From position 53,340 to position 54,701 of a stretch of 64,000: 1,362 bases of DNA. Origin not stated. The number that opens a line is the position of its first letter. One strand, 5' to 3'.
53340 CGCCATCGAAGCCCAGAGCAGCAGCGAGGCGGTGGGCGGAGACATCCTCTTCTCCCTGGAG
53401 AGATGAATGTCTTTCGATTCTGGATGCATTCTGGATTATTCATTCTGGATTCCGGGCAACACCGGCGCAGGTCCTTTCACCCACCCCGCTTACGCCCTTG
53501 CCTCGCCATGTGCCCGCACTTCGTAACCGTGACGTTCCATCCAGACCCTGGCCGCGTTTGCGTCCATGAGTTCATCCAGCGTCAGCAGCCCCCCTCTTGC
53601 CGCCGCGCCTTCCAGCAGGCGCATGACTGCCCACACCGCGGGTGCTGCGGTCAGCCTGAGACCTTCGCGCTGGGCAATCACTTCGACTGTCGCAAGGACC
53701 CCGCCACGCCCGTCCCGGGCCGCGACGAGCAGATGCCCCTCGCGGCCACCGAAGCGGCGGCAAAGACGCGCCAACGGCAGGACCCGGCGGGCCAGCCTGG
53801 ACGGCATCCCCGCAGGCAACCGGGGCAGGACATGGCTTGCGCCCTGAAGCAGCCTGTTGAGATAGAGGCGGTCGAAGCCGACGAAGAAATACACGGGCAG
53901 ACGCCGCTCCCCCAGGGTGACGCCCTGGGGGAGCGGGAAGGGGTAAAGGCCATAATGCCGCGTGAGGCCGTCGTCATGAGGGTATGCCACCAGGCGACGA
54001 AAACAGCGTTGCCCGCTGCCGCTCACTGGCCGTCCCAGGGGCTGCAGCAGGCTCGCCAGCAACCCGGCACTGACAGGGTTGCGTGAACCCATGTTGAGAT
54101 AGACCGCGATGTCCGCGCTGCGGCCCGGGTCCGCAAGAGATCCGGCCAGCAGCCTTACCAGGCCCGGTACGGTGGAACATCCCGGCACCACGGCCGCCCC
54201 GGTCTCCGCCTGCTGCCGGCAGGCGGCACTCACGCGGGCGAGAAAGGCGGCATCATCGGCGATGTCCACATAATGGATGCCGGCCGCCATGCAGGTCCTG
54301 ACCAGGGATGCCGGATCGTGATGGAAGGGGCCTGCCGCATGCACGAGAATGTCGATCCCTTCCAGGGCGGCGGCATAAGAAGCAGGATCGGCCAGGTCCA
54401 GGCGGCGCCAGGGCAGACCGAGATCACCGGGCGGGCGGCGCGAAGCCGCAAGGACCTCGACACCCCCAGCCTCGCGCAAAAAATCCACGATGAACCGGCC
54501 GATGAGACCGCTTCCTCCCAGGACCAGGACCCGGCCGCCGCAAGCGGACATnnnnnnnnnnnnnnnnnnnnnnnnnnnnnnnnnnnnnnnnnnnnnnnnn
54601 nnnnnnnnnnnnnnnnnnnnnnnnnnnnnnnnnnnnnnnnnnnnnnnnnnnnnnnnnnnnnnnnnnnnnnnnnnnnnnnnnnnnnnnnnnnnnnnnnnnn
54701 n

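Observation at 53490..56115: Uncharacterised three-gene overlapping operon: fatty-acid-desaturase-family enzyme, novel membrane protein, saccharopine-dehydrogenase-like oxidoreductase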

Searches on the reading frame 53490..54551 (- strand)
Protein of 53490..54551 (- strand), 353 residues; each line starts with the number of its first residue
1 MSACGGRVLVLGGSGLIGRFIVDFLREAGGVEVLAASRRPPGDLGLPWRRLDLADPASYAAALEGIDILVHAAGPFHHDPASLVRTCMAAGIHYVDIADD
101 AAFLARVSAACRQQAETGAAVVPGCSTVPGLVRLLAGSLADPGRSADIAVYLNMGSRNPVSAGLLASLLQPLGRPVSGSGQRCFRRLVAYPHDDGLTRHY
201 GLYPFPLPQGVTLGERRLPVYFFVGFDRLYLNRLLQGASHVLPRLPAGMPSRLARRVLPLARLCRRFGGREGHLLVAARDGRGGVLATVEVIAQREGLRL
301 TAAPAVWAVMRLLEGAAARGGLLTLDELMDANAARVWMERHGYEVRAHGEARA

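Call 3: search_protein_families(library=pfam, proteins=[window:53490-54551:-], max_evalue=0.1)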
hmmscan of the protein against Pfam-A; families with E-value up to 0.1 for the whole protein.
window:53490-54551:- (353 aa): 5 families
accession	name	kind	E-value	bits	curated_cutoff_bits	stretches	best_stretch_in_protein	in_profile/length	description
PF03435.24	Sacchrp_dh_NADP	-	6.9e-09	36.6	25.1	1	8-102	1-99/129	Saccharopine dehydrogenase NADP binding domain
PF01370.27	Epimerase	-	9.6e-09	35.4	20.9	1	8-84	1-82/240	NAD dependent epimerase/dehydratase family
PF13460.12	NAD_binding_10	-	9.2e-05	22.8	27.2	1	12-85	1-80/184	NAD(P)H-binding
PF08659.16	KR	-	0.01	16.2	22.6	1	6-40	1-35/180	KR domain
PF04321.23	RmlD_sub_bind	-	0.021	14.4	27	1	7-74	2-60/287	RmlD substrate binding domain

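Call 4: search_protein_families(library=ncbifam, proteins=[window:53490-54551:-], max_evalue=0.1)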
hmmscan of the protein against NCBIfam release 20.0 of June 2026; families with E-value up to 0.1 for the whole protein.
window:53490-54551:- (353 aa): 9 families
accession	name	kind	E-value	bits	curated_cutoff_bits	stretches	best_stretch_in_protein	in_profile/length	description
TIGR03466.1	HpnA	hypoth_equivalog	0.00086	18.3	367.65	1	7-76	2-75/327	hopanoid-associated sugar epimerase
NF042422.1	oxyalk_red_OleD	equivalog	0.0036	16.7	580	1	7-73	2-70/329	2-alkyl-3-oxoalkanoate reductase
TIGR01777.1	yfcH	hypoth_equivalog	0.006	16.2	207.35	1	8-74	1-66/292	TIGR01777 family oxidoreductase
NF005893.0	PRK07856.1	equivalog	0.0064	15.8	255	1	5-121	9-133/255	SDR family oxidoreductase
NF042423.1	oxyalk_red_Shew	equivalog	0.0073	15.4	580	1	7-73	10-78/331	2-alkyl-3-oxoalkanoate reductase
NF005095.0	PRK06523.1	subfamily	0.019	14.5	231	1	5-74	10-87/261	oxidoreductase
NF006119.0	PRK08264.1-5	subfamily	0.025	14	249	1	6-78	7-84/233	SDR family oxidoreductase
NF005754.0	PRK07578.1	equivalog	0.04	13.8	167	1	7-80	2-70/200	short chain dehydrogenase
TIGR01214.1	rmlD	equivalog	0.052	12.6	224.05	1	7-74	1-59/285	dTDP-4-dehydrorhamnose reductase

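Call 25: search_solved_structures(query=window:53490-54551:-, max_evalue=1)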
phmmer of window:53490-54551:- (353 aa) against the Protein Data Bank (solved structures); distinct sequences matched with E-value up to 1: 12.
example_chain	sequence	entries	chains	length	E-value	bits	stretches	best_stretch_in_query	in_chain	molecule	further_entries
3ic5_A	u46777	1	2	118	7.9e-07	31.7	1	11-109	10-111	putative saccharopine dehydrogenase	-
4jgb_A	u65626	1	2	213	1.2e-05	27.7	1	8-88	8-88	Putative exported protein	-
6wj9_A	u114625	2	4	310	0.00021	23.7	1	6-75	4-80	NAD-dependent epimerase/dehydratase family protein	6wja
6wjb_A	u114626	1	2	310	0.0028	20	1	6-74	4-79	NAD-dependent epimerase/dehydratase family protein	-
2p4h_X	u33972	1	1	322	0.039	16.2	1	6-77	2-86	Vestitone reductase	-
2p5u_A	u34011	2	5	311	0.043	16.1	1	7-59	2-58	UDP-glucose 4-epimerase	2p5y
3wj7_A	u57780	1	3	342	0.051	15.8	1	8-85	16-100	Putative oxidoreductase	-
7cgv_A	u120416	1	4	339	0.08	15.2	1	3-63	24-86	Artificial L-threonine 3-dehydrogenase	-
6jyg_A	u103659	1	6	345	0.11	14.8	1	2-74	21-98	L-threonine 3-dehydrogenase, putative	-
5z75_A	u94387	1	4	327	0.47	12.7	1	7-58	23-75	Artificial L-threonine 3-dehydrogenase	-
9xzp_A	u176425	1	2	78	0.83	11.8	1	5-74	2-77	De novo protein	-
4r1s_A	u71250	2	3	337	0.89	11.7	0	5-101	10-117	cinnamoyl CoA reductase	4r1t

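Call 30: find_homologous_proteins(query=window:53490-54551:-)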
Query window:53490-54551:- (353 aa): 74 proteins with E <= 0.001 among 8000 candidates.
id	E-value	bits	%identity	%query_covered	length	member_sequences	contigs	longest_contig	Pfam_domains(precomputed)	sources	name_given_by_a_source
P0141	2.7e-199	680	88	100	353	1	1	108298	PF03435.25,PF01370.28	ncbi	-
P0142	1.6e-168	578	100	75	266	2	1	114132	-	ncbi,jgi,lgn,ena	-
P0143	4.3e-117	409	58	96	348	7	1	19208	PF03435.25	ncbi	-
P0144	1.6e-111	391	59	97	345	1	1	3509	PF03435.25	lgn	-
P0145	1.3e-107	378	57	96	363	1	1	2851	PF03435.25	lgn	-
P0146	1.3e-103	365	56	95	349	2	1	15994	PF03435.25,PF01370.28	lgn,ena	-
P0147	1.4e-96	342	55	88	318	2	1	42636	-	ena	-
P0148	2.2e-95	338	50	98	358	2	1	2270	PF03435.25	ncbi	-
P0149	1.6e-85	305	53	96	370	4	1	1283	PF13460.13,PF03435.25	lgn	-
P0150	5.1e-85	304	53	96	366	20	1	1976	PF13460.13,PF03435.25,PF01370.28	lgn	-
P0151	4.0e-84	301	52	96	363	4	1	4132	PF13460.13,PF03435.25,PF01370.28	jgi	jgi:hypothetical protein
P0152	6.5e-84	300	51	96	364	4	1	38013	PF13460.13,PF03435.25,PF01370.28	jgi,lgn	jgi:uncharacterized protein YbjT (DUF2867 family)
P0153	1.4e-81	292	50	97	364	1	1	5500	PF13460.13,PF03435.25,PF01370.28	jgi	jgi:hypothetical protein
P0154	5.9e-81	290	50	96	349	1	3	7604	PF03435.25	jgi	jgi:uncharacterized protein YbjT (DUF2867 family)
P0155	2.6e-80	288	50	96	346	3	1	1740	PF01370.28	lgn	-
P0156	3.4e-79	285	50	96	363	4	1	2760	PF13460.13,PF03435.25,PF01370.28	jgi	-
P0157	1.1e-75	273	41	98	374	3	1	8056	PF01118.31,PF13460.13,PF03435.25,PF01370.28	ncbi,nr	ncbi:MAG: NAD-dependent epimerase/dehydratase family protein [Gammaproteobacteria bacterium]|nr:NAD-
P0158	1.8e-75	272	46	97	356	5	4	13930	PF03435.25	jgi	jgi:hypothetical protein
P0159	7.3e-75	270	46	97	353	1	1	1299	PF03435.25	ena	-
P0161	1.1e-73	266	46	96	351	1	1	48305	PF03435.25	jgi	jgi:hypothetical protein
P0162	1.7e-72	263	45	97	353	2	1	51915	PF03435.25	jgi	jgi:hypothetical protein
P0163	1.2e-67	247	48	87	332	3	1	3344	PF03435.25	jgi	jgi:hypothetical protein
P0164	2.1e-67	246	47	83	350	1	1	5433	PF13460.13,PF03435.25,PF01370.28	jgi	jgi:Saccharopine dehydrogenase NADP binding domain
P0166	7.8e-66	241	44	96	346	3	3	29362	PF03435.25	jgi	jgi:hypothetical protein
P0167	3.2e-65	239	46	94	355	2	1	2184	PF03435.25,PF01370.28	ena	-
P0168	1.5e-60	223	41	97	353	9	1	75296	PF03435.25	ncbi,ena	-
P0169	2.3e-60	223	45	83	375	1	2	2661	PF03435.25,PF01370.28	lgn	-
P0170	5.3e-60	221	43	97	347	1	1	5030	PF03435.25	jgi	jgi:hypothetical protein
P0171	4.7e-58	215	44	97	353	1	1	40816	PF03435.25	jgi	jgi:Saccharopine dehydrogenase NADP binding domain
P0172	8.3e-57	211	44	95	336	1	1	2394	PF03435.25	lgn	-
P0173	1.6e-56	210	40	96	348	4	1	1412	PF03435.25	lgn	-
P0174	1.1e-53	201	45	85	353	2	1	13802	PF03435.25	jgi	jgi:hypothetical protein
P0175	4.5e-52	195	43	82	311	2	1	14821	PF03435.25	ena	-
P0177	2.6e-49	186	44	64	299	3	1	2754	PF03435.25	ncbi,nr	ncbi:MAG TPA: saccharopine dehydrogenase NADP-binding domain-containing protein, partial [Myxococcot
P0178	3.4e-15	74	30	96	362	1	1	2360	PF03435.25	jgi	jgi:saccharopine dehydrogenase-like NADP-dependent oxidoreductase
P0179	1.5e-14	72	31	48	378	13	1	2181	PF03435.25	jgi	-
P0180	9.9e-14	69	28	99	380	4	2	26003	PF03435.25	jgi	jgi:Saccharopine dehydrogenase NADP binding domain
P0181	1.4e-13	69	31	92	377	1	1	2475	PF13460.13,PF03435.25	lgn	-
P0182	1.3e-12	66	28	75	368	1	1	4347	PF08659.17,PF13460.13,PF03435.25,PF01370.28,PF01488.27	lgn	-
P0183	2.8e-12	64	31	50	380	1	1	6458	PF05368.20,PF13460.13,PF03435.25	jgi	jgi:saccharopine dehydrogenase-like NADP-dependent oxidoreductase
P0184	2.9e-12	64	31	91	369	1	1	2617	PF05368.20,PF13460.13,PF03435.25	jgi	jgi:saccharopine dehydrogenase-like NADP-dependent oxidoreductase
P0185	5.8e-12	63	27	97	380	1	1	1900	PF03435.25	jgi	jgi:hypothetical protein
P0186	5.8e-12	63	33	43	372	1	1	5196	PF05368.20,PF13460.13,PF03435.25,PF01370.28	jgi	jgi:saccharopine dehydrogenase-like NADP-dependent oxidoreductase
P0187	2.5e-11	61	32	48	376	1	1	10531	PF03435.25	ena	-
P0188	3.0e-11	61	32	48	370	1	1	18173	PF03435.25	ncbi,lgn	-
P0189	3.1e-11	61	31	48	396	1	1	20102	PF03435.25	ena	-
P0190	4.0e-11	61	31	92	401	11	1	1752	PF08659.17,PF01073.26,PF13460.13,PF03435.25,PF01370.28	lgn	-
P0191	2.4e-10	58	28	94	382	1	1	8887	PF03435.25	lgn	-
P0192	7.5e-10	56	31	50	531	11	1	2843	PF13761.13,PF03435.25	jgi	jgi:hypothetical protein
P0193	1.6e-9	55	28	48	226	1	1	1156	PF03435.25,PF01370.28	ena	-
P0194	3.9e-9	54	33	79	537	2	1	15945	PF13761.13,PF03435.25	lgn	-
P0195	4.7e-9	54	31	50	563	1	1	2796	PF13761.13,PF03435.25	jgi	-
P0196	5.8e-9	54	29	95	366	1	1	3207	PF03435.25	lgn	-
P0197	6.3e-9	53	29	48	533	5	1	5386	PF13761.13,PF03435.25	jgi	jgi:hypothetical protein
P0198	7.2e-9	53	28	94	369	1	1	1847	PF03435.25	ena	-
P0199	1.0e-8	53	27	95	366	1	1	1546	PF03435.25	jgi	jgi:saccharopine dehydrogenase-like NADP-dependent oxidoreductase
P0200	2.1e-8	52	30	50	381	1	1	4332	PF03435.25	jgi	jgi:Saccharopine dehydrogenase NADP binding domain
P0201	3.8e-8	51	29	91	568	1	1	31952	PF13761.13,PF03435.25,PF01370.28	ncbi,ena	-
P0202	1.7e-7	49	28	48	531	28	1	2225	PF13761.13,PF03435.25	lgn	-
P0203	1.9e-7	49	25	94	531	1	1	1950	PF13761.13,PF03435.25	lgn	-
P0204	2.1e-7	48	30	61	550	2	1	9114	PF13761.13,PF03435.25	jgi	-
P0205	4.8e-7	47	27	75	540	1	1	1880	PF13761.13,PF03435.25,PF01370.28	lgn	-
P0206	6.7e-7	47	28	91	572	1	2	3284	PF13761.13,PF03435.25,PF01370.28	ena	-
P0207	8.0e-6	43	30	48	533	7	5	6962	PF13761.13,PF03435.25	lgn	-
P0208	1.3e-5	43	30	49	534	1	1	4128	PF13761.13,PF03435.25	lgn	-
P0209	3.2e-5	41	32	36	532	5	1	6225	PF13761.13,PF03435.25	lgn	-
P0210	5.0e-5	41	30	32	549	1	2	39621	PF13761.13,PF03435.25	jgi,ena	-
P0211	2.4e-4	38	33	31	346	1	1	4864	PF03435.25,PF01370.28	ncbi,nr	ncbi:MAG: hypothetical protein QOH86_1862, partial [Sphingomonadales bacterium]|nr:hypothetical prot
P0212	2.7e-4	38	30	60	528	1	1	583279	PF13761.13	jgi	jgi:saccharopine dehydrogenase-like NADP-dependent oxidoreductase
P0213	2.7e-4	38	29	51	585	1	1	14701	PF13761.13,PF03435.25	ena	-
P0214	7.1e-4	37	28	48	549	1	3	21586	PF13761.13,PF03435.25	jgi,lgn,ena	-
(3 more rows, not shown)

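Call 34: find_encoding_contigs(protein=P0141, flank=8000, max_places=2)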
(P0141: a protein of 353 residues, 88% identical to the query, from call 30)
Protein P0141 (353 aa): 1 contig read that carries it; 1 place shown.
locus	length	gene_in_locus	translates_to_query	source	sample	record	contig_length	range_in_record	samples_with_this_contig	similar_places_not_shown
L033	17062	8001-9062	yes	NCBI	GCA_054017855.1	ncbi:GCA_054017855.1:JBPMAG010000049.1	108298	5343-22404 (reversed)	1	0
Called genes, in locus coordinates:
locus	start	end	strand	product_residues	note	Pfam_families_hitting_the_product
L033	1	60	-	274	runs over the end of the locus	PF09976:TPR_21 (weak), PF13512:TPR_18, PF13525:YfiO, PF13174:TPR_6 (faint), PF13428:TPR_14 (faint)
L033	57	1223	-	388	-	PF07719:TPR_2 (faint), PF13174:TPR_6 (faint), PF13512:TPR_18, PF13525:YfiO, PF13432:TPR_16 (weak), PF05036:SPOR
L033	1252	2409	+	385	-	PF01479:S4 (weak), PF00849:PseudoU_synth_2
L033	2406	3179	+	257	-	PF02578:Cu-oxidase_4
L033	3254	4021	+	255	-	-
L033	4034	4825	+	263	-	PF02535:Zip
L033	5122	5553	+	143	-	PF12158:DUF3592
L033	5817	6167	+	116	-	PF00515:TPR_1 (faint), PF07719:TPR_2 (faint), PF13432:TPR_16 (weak)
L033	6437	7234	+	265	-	PF00487:FA_desaturase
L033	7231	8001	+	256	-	-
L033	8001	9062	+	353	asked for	PF01370:Epimerase, PF03435:Sacchrp_dh_NADP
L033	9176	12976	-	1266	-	PF27051:TamB_N, PF04357:TamB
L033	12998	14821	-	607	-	PF07244:POTRA (faint), PF17243:POTRA_TamA_1, PF01103:Omp85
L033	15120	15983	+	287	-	-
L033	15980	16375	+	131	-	PF04241:DUF423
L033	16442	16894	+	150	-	PF06094:GGACT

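Call 38: predict_structure(alignment_id=A2)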
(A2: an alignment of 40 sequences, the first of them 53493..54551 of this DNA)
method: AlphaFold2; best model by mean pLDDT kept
length: 353 residues; sequences in the alignment: 40
mean_pLDDT: 93.3   pTM: 0.91
mean pLDDT of the five models: 93.3, 93.2, 93.1, 92.5, 92.4
residues with pLDDT >= 90: 304; 70-90: 41; 50-70: 3; < 50: 5
segments of 3 or more residues with pLDDT < 50: 351-353
pLDDT, mean of each block of 10 residues (from residue 1): 79 94 96 96 92 97 98 93 97 96 96 92 93 92 90 94 91 93 97 94 94 92 96 97 94 94 91 96 94 91 97 93 95 95 90 45
secondary structure, 60 per line:
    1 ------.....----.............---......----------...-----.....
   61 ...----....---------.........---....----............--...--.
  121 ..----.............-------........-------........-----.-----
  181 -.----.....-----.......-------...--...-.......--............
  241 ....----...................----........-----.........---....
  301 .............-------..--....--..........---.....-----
elements in order: E7-11 H16-28 E32-37 E48-50 H56-63 E68-71 H81-89 E93-96 H101-112 E120-122 H127-139 E147-154 H162-169 E187-191 E197-203 E211-213 E216-218 E220-226 H229-244 H249-267 E272-279 E285-293 H297-313 H325-328 H331-340 E344-348

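Call 68: find_encoding_contigs(protein=P0212, flank=7000, max_places=2)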
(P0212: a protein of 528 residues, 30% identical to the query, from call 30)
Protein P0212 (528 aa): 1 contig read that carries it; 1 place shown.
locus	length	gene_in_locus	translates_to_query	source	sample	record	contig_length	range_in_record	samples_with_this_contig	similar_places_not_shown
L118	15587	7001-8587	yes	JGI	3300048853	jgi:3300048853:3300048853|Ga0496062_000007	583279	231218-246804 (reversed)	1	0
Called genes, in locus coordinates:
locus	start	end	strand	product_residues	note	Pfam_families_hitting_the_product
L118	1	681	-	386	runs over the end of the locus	PF00383:dCMP_cyt_deam_1, PF14437:MafB19-deam (weak), PF01872:RibD_C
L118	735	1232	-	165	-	PF22811:Zn_ribbon_NrdR, PF03477:ATP-cone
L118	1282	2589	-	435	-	PF00464:SHMT, PF01041:DegT_DnrJ_EryC1 (weak)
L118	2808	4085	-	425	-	PF01471:PG_binding_1, PF03734:YkuD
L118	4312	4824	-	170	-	PF12802:MarR_2, PF13463:HTH_27, PF22381:Staph_reg_Sar_Rot (faint)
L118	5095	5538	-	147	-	PF19660:DUF6163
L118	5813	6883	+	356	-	PF00490:ALAD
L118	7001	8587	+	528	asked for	PF13761:DUF4166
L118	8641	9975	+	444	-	PF02653:BPD_transp_2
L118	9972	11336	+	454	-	PF00291:PALP, PF01842:ACT (weak), PF13291:ACT_4 (weak)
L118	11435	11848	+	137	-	PF06271:RDD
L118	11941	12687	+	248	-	PF04376:ATE_N, PF04377:ATE_C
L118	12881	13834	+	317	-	PF02129:Peptidase_S15 (faint), PF00561:Abhydrolase_1, PF12146:Hydrolase_4, PF12697:Abhydrolase_6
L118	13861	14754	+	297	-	PF00165:HTH_AraC (weak), PF12833:HTH_18, PF00165:HTH_AraC (weak), PF06445:GyrI-like, PF14526:Cass2 (weak)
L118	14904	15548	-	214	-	PF00376:MerR (weak), PF13411:MerR_1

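Call 69: find_encoding_contigs(protein=P0201, flank=7000, max_places=2)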
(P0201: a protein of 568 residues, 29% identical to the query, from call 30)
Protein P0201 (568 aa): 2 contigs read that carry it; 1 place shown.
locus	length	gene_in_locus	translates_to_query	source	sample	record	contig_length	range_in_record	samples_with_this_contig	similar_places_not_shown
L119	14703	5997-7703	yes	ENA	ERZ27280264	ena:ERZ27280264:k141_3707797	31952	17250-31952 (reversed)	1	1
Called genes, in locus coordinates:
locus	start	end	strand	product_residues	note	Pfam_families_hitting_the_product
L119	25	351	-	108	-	PF02627:CMD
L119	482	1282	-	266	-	PF00497:SBP_bac_3, PF10613:Lig_chan-Glu_bd (weak)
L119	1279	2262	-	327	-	PF00497:SBP_bac_3, PF09084:NMT1 (faint)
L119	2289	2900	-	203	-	PF14023:Bestrophin-like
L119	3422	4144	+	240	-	PF02798:GST_N, PF13417:GST_N_3, PF13409:GST_N_2, PF00043:GST_C, PF13410:GST_C_2 (weak)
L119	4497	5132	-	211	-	PF00881:Nitroreductase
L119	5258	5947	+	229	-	PF00561:Abhydrolase_1, PF12146:Hydrolase_4 (weak), PF12697:Abhydrolase_6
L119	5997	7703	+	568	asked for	PF01370:Epimerase (weak), PF03435:Sacchrp_dh_NADP, PF13761:DUF4166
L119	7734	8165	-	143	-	PF04134:DCC1-like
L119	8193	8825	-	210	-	PF00702:Hydrolase, PF13419:HAD_2 (weak)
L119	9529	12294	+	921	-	PF00521:DNA_topoisoIV, PF03989:DNA_gyraseA_C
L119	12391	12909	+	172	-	PF01467:CTP_transf_like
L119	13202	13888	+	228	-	PF02798:GST_N, PF13417:GST_N_3, PF13409:GST_N_2, PF00043:GST_C (weak), PF14497:GST_C_3 (faint), PF13410:GST_C_2 (faint)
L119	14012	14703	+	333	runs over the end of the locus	PF03401:TctC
